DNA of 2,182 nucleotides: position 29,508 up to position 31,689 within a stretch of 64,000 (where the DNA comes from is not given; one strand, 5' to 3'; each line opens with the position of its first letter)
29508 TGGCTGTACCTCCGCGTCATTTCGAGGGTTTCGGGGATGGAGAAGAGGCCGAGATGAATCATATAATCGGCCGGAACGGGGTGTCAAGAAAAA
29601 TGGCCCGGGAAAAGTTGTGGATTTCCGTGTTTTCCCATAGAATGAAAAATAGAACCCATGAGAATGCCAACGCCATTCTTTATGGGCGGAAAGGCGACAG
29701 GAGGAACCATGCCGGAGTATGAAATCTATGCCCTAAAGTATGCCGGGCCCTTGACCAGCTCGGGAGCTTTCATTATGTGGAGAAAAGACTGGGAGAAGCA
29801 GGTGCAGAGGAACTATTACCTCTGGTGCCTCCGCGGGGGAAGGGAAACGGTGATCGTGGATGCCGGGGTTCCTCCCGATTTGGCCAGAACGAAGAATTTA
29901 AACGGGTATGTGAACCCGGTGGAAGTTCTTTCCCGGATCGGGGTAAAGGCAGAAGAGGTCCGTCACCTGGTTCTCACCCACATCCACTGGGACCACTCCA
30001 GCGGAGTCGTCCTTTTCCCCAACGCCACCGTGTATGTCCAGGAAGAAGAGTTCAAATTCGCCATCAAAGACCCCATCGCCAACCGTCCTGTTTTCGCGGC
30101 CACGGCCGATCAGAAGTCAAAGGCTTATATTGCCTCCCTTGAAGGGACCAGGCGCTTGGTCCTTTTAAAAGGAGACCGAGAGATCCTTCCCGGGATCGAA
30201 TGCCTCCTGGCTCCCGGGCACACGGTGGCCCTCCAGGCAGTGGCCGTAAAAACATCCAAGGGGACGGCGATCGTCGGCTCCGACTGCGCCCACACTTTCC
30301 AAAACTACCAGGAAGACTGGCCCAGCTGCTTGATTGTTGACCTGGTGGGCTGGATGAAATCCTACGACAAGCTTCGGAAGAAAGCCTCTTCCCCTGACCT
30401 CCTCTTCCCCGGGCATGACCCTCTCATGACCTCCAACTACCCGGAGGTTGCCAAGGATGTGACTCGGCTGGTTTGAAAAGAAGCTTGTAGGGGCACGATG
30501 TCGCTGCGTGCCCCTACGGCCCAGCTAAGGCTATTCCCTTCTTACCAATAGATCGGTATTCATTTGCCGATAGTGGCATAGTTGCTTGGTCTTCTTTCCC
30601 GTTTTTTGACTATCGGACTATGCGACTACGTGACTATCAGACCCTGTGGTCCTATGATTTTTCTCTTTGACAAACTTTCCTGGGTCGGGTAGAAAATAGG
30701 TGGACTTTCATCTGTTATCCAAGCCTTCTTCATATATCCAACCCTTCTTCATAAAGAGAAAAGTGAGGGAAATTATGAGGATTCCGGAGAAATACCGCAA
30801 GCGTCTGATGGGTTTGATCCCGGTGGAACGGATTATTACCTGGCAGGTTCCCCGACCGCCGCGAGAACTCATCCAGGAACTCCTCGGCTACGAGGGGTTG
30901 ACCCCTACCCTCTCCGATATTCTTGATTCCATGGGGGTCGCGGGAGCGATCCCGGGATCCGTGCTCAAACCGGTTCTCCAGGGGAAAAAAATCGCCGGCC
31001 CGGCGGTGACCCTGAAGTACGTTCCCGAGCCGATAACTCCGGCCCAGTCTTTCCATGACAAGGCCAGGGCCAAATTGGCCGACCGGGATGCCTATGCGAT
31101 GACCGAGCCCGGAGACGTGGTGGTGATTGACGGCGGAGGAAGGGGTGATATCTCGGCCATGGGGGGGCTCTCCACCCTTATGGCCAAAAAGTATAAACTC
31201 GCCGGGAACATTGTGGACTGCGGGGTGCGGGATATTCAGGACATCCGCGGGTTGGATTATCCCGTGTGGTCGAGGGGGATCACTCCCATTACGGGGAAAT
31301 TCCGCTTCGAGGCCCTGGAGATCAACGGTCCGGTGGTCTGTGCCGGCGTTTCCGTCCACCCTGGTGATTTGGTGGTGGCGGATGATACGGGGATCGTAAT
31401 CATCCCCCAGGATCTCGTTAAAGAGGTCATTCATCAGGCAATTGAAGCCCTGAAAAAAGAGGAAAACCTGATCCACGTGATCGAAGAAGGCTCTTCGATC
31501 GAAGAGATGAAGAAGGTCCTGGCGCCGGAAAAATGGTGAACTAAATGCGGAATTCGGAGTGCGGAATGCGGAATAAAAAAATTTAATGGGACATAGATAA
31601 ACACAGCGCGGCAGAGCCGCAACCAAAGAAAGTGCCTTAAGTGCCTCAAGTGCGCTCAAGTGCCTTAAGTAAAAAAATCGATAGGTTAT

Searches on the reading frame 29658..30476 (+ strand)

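Call 7: search_protein_families(library=pfam, proteins=[window:29658-30476:+])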
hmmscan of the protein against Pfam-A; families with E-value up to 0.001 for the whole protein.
window:29658-30476:+ (272 aa): 1 family
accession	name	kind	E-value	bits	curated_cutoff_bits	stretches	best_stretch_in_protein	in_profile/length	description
PF00753.33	Lactamase_B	-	1.6e-13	51.5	22.7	1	50-253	5-196/196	Metallo-beta-lactamase superfamily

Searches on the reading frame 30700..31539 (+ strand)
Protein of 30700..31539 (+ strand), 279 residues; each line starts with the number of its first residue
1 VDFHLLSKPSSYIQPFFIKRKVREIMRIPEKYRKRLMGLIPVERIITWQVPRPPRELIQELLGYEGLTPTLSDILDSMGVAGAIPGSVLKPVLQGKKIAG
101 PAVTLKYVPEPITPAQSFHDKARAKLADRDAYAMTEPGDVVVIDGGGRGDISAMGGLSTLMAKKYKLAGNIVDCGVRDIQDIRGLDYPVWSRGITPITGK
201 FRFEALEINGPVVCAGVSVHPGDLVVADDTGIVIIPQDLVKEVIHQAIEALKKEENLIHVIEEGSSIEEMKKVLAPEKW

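Call 7: search_protein_families(library=pfam, proteins=[window:30700-31539:+])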
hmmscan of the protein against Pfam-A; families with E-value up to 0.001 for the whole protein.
window:30700-31539:+ (279 aa): 1 family
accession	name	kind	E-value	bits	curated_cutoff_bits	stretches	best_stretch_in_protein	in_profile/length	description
PF03737.21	RraA-like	-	1.1e-36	126.7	24.5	1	68-234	1-152/152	Aldolase/RraA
